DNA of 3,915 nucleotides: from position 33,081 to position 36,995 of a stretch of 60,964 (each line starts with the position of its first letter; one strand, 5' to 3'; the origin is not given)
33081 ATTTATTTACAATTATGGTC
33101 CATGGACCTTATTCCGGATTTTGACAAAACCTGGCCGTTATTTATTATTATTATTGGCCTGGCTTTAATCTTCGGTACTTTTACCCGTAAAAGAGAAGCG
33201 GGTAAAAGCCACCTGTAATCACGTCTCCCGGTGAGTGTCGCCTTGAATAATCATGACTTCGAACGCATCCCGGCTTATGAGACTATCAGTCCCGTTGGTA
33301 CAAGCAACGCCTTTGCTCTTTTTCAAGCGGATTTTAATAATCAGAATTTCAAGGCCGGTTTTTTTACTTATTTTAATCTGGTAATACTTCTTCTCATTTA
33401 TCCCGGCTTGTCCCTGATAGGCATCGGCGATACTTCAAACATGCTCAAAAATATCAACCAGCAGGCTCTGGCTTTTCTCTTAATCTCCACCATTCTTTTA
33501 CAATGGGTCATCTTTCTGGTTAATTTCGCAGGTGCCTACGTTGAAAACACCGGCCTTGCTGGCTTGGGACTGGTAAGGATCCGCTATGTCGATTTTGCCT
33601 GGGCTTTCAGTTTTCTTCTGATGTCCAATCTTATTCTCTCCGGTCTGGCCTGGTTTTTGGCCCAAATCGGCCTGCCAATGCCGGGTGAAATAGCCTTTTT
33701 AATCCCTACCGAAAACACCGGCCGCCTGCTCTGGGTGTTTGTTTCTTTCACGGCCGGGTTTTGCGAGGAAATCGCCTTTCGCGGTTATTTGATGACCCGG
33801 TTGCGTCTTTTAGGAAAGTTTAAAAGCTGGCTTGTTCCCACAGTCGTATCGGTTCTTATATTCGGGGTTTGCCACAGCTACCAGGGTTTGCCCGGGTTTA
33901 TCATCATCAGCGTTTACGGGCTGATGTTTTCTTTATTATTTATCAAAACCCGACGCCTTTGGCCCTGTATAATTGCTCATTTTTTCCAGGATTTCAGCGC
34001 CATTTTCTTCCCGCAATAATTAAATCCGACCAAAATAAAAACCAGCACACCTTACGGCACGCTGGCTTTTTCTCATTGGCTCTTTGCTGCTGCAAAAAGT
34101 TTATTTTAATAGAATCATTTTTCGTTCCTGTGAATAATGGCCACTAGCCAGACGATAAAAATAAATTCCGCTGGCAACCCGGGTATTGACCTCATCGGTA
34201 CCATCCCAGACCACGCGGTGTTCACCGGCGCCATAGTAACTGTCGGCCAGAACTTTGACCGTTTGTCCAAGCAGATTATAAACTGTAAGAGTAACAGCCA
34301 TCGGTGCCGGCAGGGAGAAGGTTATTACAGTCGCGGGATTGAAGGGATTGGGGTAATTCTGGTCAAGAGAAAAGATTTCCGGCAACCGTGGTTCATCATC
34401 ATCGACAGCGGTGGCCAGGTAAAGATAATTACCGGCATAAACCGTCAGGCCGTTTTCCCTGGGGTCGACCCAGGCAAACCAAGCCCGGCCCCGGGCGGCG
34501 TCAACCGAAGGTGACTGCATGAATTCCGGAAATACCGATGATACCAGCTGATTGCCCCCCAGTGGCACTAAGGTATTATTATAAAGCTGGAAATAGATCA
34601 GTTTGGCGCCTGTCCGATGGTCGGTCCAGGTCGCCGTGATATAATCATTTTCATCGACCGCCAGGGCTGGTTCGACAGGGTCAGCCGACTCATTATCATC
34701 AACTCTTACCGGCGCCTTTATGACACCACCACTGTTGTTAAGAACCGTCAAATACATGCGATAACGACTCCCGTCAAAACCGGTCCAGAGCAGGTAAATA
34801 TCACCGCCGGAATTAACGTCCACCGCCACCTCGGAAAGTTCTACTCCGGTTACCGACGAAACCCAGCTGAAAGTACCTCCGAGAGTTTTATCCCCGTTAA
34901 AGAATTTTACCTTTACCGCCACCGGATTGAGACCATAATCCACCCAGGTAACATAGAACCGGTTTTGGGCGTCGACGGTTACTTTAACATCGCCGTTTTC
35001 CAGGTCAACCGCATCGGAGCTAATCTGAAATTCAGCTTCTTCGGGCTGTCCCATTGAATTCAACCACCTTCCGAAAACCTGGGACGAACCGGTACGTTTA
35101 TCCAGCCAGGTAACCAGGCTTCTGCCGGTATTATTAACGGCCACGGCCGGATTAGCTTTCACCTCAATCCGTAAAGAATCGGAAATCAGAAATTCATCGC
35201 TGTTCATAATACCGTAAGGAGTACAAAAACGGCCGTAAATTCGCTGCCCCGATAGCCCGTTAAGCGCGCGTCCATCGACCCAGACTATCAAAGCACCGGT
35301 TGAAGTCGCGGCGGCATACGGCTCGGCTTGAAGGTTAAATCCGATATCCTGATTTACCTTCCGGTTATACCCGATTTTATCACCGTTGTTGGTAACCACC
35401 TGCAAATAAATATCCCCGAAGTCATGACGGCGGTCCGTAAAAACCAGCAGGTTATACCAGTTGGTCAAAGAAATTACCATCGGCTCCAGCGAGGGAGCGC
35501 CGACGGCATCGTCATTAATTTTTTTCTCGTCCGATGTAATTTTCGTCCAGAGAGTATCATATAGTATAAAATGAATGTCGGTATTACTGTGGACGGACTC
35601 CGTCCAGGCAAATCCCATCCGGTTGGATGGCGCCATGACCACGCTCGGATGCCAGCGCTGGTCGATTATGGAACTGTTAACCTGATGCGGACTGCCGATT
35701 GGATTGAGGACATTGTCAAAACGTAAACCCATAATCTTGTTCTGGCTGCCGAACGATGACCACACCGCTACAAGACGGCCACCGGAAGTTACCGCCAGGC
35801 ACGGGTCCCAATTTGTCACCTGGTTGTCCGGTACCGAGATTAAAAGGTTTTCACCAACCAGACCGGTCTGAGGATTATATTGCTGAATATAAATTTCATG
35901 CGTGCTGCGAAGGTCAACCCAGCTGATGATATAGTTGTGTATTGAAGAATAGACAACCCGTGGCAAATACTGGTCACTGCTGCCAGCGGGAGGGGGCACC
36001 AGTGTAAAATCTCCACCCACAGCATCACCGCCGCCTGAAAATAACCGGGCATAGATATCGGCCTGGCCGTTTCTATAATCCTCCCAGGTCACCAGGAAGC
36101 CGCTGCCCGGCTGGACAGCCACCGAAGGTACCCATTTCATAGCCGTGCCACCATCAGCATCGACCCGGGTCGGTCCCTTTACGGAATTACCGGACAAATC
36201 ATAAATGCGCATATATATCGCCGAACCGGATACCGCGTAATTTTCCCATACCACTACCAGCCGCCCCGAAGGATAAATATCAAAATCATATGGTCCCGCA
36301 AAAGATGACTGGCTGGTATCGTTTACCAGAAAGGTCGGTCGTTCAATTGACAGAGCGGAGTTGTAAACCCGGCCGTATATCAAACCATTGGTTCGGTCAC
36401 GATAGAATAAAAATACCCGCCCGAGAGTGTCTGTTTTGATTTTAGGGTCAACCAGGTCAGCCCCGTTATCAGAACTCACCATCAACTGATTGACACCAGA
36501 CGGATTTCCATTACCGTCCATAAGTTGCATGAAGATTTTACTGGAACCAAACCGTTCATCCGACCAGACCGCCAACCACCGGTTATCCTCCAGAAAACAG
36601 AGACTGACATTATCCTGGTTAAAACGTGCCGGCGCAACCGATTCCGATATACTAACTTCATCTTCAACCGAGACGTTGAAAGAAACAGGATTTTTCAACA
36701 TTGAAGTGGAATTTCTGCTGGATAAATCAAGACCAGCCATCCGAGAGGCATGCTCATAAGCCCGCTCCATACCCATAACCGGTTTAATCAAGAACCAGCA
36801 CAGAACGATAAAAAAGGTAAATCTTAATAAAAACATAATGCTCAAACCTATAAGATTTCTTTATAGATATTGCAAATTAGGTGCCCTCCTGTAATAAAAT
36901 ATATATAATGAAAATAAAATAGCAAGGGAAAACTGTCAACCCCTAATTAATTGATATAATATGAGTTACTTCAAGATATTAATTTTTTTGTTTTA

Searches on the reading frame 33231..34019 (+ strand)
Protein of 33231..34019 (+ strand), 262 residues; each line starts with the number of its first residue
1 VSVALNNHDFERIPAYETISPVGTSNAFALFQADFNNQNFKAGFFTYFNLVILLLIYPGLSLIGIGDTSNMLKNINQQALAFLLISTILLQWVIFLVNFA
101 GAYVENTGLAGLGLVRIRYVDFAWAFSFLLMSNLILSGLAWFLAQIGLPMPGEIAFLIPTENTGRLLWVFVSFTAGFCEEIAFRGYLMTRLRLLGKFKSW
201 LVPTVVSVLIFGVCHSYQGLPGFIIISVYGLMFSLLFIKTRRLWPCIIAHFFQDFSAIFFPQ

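Call 14: search_protein_families(library=pfam, proteins=[window:33231-34019:+], max_evalue=0.001)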
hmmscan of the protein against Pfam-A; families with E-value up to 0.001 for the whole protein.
window:33231-34019:+ (262 aa): 1 family
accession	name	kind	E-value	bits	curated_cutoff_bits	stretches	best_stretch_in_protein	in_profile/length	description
PF02517.21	Rce1-like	-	5.2e-22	78.4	22.4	1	166-255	6-92/93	Type II CAAX prenyl endopeptidase Rce1-like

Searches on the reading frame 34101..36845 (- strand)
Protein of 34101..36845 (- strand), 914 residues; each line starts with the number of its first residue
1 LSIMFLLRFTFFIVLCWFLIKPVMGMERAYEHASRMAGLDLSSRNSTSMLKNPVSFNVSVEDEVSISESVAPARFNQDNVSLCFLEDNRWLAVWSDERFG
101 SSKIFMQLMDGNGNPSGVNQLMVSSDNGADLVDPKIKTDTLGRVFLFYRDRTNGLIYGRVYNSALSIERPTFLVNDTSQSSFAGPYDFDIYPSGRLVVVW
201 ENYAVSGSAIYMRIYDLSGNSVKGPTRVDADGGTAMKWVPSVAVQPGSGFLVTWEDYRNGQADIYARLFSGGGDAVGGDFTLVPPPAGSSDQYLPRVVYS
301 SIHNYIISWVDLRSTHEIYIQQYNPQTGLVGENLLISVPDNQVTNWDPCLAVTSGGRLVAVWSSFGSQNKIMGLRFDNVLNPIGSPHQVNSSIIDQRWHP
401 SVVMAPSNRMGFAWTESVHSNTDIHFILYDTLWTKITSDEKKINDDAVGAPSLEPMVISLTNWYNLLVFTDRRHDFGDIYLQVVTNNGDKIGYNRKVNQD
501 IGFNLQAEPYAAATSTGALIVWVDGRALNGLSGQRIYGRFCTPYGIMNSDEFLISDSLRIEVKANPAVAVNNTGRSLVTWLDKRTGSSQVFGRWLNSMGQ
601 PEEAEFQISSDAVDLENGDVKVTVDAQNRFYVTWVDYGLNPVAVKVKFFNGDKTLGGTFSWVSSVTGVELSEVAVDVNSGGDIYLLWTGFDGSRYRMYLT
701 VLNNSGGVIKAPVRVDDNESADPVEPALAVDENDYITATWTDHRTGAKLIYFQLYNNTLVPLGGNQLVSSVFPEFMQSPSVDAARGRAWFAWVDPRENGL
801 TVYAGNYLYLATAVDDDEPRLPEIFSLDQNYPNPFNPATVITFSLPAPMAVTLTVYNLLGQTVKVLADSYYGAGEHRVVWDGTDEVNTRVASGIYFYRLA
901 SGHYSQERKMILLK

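Call 14: search_protein_families(library=pfam, proteins=[window:34101-36845:-], max_evalue=0.001)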
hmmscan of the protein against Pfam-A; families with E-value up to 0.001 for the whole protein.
window:34101-36845:- (914 aa): 3 families
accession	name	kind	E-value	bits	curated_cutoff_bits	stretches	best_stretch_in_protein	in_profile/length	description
PF13860.13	FlgD_ig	-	3.7e-08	33.7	27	1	842-898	15-72/79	FlgD Ig-like domain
PF18962.6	Por_Secre_tail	-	5.1e-06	27.1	27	1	831-911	2-74/75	Secretion system C-terminal sorting domain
PF13585.12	CHU_C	-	0.0003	21.3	27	0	850-904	28-76/86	CHU_C Type IX secretion signal domain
